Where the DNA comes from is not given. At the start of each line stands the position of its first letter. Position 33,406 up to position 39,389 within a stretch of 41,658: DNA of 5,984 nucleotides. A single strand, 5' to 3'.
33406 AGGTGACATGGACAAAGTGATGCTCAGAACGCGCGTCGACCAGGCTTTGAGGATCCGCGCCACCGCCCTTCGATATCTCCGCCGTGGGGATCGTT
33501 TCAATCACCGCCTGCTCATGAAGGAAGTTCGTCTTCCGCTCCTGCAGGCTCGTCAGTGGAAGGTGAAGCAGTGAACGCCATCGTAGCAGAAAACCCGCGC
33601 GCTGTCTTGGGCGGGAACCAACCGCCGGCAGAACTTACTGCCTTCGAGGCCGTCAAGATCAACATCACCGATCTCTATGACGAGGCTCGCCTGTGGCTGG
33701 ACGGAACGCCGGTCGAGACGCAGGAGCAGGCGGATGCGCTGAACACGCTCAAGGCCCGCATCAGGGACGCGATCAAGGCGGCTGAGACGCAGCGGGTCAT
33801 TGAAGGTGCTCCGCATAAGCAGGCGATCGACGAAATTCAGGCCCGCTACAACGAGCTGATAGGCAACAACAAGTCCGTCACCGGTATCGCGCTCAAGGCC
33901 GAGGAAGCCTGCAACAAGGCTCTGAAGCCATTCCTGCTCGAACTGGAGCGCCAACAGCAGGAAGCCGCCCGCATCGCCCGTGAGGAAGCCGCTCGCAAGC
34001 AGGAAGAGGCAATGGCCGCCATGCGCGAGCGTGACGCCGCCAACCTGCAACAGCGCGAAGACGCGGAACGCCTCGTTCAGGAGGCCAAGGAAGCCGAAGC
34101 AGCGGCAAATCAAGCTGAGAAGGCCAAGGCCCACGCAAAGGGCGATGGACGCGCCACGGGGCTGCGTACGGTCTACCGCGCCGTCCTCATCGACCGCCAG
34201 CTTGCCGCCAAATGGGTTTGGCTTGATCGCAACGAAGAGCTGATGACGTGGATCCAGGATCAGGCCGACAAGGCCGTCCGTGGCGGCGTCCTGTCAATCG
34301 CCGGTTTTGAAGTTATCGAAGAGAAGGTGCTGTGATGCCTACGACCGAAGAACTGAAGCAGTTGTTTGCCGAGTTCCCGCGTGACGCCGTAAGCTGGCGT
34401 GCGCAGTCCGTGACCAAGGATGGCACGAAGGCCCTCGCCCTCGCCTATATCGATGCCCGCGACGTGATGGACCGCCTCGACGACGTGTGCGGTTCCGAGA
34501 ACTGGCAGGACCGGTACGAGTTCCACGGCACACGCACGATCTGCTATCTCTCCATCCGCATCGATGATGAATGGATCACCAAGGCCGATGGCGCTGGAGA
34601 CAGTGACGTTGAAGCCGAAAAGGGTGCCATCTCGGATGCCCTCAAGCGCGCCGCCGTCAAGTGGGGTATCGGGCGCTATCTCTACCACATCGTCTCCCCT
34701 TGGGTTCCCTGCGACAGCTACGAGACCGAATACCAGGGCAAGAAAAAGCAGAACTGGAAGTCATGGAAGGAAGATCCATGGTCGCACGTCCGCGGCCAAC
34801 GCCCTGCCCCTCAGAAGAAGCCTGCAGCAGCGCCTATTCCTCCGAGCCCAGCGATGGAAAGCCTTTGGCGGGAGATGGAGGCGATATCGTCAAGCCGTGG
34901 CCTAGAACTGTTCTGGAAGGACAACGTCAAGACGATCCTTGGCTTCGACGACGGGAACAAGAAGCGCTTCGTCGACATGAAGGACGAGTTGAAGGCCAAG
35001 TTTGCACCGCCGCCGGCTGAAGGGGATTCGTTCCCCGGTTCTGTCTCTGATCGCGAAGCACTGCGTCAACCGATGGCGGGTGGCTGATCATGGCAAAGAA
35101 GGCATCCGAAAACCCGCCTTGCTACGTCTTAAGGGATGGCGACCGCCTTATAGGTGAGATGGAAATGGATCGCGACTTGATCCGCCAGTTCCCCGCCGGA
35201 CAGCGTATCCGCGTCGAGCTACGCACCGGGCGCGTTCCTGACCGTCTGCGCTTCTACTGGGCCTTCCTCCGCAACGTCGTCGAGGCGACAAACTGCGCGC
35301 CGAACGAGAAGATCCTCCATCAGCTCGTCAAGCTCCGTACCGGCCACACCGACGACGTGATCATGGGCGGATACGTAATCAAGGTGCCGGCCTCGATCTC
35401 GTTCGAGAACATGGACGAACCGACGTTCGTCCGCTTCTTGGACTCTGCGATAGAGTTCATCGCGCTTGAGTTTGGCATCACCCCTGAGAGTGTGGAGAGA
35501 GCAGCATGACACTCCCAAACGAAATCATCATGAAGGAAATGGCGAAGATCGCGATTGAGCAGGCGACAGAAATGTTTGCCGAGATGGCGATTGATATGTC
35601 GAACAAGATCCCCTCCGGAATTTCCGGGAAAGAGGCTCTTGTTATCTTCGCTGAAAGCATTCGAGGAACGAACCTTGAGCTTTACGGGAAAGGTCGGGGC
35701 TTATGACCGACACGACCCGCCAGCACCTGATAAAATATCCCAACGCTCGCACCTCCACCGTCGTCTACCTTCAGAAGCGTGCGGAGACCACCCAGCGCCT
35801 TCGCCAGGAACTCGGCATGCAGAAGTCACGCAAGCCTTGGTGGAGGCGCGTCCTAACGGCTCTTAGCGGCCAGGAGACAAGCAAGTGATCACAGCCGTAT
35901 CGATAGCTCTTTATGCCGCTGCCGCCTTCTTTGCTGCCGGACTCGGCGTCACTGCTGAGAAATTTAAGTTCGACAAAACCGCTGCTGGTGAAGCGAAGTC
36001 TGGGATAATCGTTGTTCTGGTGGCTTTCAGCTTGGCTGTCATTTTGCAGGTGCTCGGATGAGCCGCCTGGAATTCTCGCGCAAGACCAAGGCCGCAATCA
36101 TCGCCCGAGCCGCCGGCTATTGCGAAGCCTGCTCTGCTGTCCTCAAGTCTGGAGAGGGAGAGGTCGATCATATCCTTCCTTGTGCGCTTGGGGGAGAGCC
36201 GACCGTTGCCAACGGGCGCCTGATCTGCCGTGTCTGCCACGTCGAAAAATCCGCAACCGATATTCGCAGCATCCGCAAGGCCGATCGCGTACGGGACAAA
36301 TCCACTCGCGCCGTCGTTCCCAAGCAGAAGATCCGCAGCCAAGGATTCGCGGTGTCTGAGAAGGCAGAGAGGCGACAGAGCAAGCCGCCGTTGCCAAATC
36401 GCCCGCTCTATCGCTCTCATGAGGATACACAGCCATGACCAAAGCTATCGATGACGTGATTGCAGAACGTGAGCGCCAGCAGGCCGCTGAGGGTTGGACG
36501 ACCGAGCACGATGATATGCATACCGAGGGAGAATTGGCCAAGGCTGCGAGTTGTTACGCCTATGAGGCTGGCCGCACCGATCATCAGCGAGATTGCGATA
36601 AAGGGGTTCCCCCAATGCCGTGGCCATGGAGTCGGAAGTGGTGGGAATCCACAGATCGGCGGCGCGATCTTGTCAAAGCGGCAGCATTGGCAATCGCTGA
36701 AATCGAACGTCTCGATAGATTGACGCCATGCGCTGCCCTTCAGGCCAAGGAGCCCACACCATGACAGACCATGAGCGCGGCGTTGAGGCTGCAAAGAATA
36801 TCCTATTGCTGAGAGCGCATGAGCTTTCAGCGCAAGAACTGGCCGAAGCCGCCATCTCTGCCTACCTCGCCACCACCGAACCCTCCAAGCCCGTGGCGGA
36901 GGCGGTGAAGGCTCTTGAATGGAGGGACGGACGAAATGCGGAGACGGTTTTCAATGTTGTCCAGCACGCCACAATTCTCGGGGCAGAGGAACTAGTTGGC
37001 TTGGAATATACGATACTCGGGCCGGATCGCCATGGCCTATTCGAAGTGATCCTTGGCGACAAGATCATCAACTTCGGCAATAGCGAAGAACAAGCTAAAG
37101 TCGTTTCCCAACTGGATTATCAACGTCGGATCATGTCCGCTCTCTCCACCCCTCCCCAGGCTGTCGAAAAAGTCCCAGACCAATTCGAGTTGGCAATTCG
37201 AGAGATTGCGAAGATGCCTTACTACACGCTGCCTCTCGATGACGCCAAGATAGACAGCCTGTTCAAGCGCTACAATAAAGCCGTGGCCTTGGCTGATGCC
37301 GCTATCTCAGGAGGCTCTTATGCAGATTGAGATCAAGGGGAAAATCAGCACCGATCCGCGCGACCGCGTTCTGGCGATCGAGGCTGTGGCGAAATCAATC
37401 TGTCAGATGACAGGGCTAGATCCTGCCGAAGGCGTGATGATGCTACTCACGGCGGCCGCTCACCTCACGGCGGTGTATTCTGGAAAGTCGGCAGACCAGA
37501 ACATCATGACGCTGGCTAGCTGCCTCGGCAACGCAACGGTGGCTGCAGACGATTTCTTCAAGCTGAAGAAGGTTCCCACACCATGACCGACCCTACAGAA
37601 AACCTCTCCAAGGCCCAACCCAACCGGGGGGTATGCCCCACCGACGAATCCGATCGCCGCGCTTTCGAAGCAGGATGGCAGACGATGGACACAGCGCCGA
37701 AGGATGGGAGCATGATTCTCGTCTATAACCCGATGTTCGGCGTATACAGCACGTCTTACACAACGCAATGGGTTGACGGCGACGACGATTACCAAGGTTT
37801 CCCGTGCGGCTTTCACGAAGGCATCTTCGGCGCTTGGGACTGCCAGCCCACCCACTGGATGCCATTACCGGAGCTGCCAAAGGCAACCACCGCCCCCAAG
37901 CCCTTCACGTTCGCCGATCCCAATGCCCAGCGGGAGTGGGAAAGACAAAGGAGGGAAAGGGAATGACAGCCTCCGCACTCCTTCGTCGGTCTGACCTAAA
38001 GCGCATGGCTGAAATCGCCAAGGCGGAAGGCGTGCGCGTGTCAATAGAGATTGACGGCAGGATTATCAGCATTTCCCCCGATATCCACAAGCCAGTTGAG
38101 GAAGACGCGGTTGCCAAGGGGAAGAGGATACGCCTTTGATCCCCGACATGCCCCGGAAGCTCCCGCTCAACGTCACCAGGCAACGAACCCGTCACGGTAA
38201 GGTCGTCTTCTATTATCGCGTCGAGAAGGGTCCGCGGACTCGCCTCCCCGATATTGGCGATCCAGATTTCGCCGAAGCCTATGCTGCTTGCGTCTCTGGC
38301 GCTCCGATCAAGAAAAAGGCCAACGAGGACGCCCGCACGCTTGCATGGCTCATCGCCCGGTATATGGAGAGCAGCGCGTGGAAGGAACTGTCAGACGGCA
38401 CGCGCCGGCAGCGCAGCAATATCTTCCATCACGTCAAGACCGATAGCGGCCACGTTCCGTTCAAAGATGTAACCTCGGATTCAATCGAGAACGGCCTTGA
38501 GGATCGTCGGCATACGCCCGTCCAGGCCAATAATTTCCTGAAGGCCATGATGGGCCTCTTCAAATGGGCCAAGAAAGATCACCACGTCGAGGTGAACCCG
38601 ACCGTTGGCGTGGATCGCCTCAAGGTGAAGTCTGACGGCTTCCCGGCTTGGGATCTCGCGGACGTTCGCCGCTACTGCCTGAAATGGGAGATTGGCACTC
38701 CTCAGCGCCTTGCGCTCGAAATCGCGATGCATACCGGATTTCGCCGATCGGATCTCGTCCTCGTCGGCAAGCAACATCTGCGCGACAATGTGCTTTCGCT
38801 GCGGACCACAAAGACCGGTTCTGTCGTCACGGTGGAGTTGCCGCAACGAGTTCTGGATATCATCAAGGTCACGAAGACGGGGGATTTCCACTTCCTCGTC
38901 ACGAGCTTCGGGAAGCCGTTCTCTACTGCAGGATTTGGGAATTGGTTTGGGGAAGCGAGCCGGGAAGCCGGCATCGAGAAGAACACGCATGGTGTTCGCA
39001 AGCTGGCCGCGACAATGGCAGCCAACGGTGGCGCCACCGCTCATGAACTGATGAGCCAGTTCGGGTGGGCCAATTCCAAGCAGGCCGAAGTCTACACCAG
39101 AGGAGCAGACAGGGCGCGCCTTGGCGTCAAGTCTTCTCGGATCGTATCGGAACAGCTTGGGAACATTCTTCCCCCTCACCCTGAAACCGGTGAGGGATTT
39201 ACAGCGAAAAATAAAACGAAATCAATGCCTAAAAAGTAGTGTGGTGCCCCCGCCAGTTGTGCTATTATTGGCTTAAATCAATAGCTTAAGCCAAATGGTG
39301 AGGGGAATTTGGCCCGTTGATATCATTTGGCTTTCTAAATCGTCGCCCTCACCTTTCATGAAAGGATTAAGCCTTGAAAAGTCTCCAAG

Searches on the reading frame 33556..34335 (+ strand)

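Call 34: search_protein_families(library=phrogs, proteins=[window:33556-34335:+], max_evalue=0.001)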
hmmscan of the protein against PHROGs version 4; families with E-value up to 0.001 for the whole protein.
window:33556-34335:+ (259 aa): 1 family
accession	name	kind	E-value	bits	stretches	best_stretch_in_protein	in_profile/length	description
phrog_10477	-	DNA, RNA and nucleotide metabolism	2.1e-54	186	1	12-258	3-241/243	exonuclease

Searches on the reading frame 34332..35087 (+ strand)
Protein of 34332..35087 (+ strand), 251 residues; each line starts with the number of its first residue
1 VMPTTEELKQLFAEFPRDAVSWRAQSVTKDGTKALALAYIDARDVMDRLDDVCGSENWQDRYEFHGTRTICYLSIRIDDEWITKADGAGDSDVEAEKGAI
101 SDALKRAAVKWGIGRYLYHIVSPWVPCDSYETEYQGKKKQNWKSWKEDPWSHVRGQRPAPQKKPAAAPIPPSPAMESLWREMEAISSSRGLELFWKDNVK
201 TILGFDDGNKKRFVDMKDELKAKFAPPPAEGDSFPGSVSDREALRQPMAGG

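Call 34: search_protein_families(library=phrogs, proteins=[window:34332-35087:+], max_evalue=0.001)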
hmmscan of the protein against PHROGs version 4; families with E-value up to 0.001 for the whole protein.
window:34332-35087:+ (251 aa): 3 families
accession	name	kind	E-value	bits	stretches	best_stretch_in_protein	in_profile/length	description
phrog_1097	-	DNA, RNA and nucleotide metabolism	1.7e-50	173.2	1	7-147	3-152/251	Erf-like ssDNA annealing protein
phrog_14970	-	unknown function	9e-24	85.9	1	18-137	12-132/230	-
phrog_20575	-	unknown function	1.4e-14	54.8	1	7-89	2-89/91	-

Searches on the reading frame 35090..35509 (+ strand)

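Call 34: search_protein_families(library=phrogs, proteins=[window:35090-35509:+], max_evalue=0.001)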
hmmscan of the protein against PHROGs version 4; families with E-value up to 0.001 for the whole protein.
window:35090-35509:+ (139 aa): 1 family
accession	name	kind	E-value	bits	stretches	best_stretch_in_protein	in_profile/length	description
phrog_319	-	DNA, RNA and nucleotide metabolism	3.6e-17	63.4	1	17-125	11-133/159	NinB/ Orf homologous recombination mediator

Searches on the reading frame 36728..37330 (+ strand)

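Call 34: search_protein_families(library=phrogs, proteins=[window:36728-37330:+], max_evalue=0.001)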
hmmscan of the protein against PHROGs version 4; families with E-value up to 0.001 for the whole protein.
window:36728-37330:+ (200 aa): 1 family
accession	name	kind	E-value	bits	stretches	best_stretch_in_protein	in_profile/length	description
phrog_20840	-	unknown function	0.00054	21.2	1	59-177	6-122/142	-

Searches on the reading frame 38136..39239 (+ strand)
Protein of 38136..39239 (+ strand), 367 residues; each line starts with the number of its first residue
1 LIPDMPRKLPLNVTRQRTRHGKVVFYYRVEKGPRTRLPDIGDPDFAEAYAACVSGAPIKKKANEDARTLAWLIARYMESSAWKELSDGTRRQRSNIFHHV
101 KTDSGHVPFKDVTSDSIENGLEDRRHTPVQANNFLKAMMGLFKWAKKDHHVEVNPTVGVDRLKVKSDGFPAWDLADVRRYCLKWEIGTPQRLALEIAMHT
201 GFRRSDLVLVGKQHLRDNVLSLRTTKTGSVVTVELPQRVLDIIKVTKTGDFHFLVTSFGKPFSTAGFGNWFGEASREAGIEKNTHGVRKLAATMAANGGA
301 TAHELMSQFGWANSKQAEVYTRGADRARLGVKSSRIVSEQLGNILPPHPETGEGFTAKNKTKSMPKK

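Call 34: search_protein_families(library=phrogs, proteins=[window:38136-39239:+], max_evalue=0.001)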
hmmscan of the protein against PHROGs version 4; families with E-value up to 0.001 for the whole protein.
window:38136-39239:+ (367 aa): 3 families
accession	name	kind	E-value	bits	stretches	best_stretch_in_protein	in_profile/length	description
phrog_1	-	integration and excision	6.1e-42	145.7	1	3-327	83-439/611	integrase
phrog_216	-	integration and excision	1.3e-19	71.4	1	130-322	13-223/301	integrase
phrog_7244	-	integration and excision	1.6e-12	48.2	1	58-237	64-245/263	integrase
